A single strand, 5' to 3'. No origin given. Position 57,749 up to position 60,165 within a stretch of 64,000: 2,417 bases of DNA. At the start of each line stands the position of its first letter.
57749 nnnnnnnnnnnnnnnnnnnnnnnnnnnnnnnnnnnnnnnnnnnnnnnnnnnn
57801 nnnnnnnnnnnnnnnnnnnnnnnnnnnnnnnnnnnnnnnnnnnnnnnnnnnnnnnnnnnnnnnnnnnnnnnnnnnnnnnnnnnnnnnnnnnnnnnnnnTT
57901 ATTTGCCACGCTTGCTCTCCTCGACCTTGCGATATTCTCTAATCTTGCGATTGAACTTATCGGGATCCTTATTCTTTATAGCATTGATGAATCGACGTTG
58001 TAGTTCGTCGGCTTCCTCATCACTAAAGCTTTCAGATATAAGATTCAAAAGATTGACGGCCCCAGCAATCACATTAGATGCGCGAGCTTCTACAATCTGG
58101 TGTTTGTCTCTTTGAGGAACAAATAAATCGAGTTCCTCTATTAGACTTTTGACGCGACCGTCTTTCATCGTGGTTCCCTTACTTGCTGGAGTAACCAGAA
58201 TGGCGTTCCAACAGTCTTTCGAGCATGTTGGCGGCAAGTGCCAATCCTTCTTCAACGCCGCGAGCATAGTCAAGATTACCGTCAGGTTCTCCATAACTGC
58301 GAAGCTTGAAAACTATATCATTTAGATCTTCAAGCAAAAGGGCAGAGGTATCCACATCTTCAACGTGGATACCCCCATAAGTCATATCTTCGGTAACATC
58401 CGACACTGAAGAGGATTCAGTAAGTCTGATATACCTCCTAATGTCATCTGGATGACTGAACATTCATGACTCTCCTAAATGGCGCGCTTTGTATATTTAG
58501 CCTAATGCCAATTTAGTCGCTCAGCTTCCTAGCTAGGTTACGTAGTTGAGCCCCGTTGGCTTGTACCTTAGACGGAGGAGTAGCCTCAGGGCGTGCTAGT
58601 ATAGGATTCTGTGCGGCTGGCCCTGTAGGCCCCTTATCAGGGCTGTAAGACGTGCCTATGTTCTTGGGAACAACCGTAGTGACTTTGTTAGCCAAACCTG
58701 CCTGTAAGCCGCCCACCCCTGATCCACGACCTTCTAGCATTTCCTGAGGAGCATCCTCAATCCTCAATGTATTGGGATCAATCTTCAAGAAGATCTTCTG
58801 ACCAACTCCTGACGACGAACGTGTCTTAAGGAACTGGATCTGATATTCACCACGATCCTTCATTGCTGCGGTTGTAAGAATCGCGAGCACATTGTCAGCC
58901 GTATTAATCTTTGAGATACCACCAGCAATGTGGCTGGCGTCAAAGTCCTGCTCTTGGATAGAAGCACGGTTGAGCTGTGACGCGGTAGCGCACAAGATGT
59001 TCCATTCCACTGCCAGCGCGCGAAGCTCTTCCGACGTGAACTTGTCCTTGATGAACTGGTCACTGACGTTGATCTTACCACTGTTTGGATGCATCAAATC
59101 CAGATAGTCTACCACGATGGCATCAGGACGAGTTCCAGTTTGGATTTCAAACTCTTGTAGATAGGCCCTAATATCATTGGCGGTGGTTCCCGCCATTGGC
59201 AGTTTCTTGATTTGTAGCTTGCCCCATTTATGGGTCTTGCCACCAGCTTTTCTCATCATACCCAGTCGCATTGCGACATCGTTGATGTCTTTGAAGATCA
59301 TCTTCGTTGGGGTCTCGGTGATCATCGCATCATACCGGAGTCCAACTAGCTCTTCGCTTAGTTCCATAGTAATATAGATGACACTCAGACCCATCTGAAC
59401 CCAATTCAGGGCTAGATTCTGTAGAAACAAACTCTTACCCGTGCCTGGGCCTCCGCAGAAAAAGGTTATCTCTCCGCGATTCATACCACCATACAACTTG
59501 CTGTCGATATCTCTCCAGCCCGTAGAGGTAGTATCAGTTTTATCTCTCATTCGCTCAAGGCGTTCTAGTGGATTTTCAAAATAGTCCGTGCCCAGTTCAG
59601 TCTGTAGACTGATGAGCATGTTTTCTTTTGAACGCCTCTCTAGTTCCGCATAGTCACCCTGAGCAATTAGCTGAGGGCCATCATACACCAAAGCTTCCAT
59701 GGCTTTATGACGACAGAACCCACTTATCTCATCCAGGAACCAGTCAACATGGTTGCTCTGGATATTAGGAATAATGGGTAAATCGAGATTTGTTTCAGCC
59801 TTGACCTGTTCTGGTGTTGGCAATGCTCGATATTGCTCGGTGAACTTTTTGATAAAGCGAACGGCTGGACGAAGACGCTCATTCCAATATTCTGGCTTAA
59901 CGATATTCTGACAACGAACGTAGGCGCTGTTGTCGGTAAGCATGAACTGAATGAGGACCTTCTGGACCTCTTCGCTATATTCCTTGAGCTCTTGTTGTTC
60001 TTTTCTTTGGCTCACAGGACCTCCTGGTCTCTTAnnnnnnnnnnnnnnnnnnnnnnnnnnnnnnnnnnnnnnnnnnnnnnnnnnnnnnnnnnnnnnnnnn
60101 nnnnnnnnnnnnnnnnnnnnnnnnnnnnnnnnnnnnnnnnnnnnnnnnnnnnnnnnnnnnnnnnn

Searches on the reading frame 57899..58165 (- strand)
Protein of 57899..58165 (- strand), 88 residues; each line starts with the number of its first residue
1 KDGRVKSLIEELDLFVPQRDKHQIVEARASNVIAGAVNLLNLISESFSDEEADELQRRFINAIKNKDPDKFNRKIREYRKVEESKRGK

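Call 83: search_solved_structures(query=A4, max_evalue=1)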
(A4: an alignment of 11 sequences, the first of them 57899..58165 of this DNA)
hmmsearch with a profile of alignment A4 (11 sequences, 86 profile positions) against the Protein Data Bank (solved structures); distinct sequences matched with E-value up to 1: 14.
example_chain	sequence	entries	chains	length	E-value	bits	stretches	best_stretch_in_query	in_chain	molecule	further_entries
8gac_A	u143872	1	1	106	0.022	17.9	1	6-76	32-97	CTLA-4 binder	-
7pao_W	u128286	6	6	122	0.1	15.8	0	43-61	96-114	50S ribosomal protein L7/L12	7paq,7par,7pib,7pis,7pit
3eza_A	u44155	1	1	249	0.13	15.4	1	15-62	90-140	PHOSPHOTRANSFERASE SYSTEM, ENZYME I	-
5frp_A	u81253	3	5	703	0.17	15.1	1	23-80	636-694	SISTER CHROMATID COHESION PROTEIN PDS5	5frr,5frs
8s1x_B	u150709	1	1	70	0.18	14.9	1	51-81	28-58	DBAct553_1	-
2kx9_A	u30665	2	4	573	0.35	14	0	15-61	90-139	Phosphoenolpyruvate-protein phosphotransferase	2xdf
2hwg_A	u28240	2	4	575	0.35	14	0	15-61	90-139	Phosphoenolpyruvate-protein phosphotransferase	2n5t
2l5h_A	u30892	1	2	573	0.36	14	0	15-61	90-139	Phosphoenolpyruvate-protein phosphotransferase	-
1zym_A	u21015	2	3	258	0.36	14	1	15-62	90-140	ENZYME I | Phosphoenolpyruvate-protein phosphotransferase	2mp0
1eza_A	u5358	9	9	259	0.36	14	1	15-62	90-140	ENZYME I | PHOSPHOTRANSFERASE SYSTEM, ENZYME I | PROTEIN (PHOSPHOTRANSFER SYSTEM, ENZYME I)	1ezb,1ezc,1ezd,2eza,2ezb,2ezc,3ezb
1gyz_A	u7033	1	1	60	0.7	13.1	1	54-80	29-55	50S RIBOSOMAL PROTEIN L20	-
9naq_A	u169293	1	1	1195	0.71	13.1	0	13-63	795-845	Erythrocyte membrane protein 1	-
8vdg_A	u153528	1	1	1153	0.74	13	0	12-63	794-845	Erythrocyte membrane protein 1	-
8vdf_A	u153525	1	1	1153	0.76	13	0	12-63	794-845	Erythrocyte membrane protein 1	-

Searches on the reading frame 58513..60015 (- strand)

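Call 3: search_protein_families(library=pfam, proteins=[window:58513-60015:-], max_evalue=1)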
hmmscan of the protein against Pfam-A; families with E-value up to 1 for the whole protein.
window:58513-60015:- (500 aa): 10 families
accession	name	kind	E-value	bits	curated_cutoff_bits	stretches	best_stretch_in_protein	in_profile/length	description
PF03796.21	DnaB_C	-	3.7e-16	59.7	27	1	164-357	3-187/255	DnaB-like helicase C terminal domain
PF06745.19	ATPase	-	6.8e-09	35.9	26.6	1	164-222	2-61/231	KaiC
PF13481.12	AAA_25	-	8.6e-06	25.9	27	1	173-311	24-158/195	AAA domain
PF00005.33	ABC_tran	-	0.002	19.2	25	1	178-202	8-32/137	ABC transporter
PF00004.35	AAA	-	0.0023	18.8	21.2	1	186-314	3-76/131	ATPase family associated with various cellular activities (AAA)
PF13401.12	AAA_22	-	0.028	15.2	27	1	182-228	6-51/130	AAA domain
PF20720.3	nSTAND3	-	0.089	12.9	27.2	1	184-218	20-53/155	Novel STAND NTPase 3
PF09848.15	SLFN-g3_helicase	-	0.09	12.5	24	1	184-216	4-38/354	Schlafen group 3, DNA/RNA helicase domain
PF13191.12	AAA_16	-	0.19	12.6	32.6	1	180-310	21-146/167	AAA ATPase domain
PF05729.18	NACHT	-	0.19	12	26.7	1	185-209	4-28/167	NACHT domain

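Call 4: search_protein_families(library=phrogs, proteins=[window:58513-60015:-], max_evalue=0.01)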
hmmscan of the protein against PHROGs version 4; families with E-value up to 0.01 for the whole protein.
window:58513-60015:- (500 aa): 5 families
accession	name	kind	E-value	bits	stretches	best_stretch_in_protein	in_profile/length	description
phrog_19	-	DNA, RNA and nucleotide metabolism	5.1e-70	238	1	6-425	152-584/621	DnaB-like replicative helicase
phrog_243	-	DNA, RNA and nucleotide metabolism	3.5e-21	76.4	1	151-424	6-270/273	DnaB-like replicative helicase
phrog_239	-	DNA, RNA and nucleotide metabolism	6.4e-20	72.7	1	160-425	336-602/801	DNA primase/helicase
phrog_97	-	other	0.003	17.8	1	157-205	44-97/506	UvsX-like recombinase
phrog_50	-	DNA, RNA and nucleotide metabolism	0.0047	17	1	178-218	366-406/570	DnaC-like helicase loader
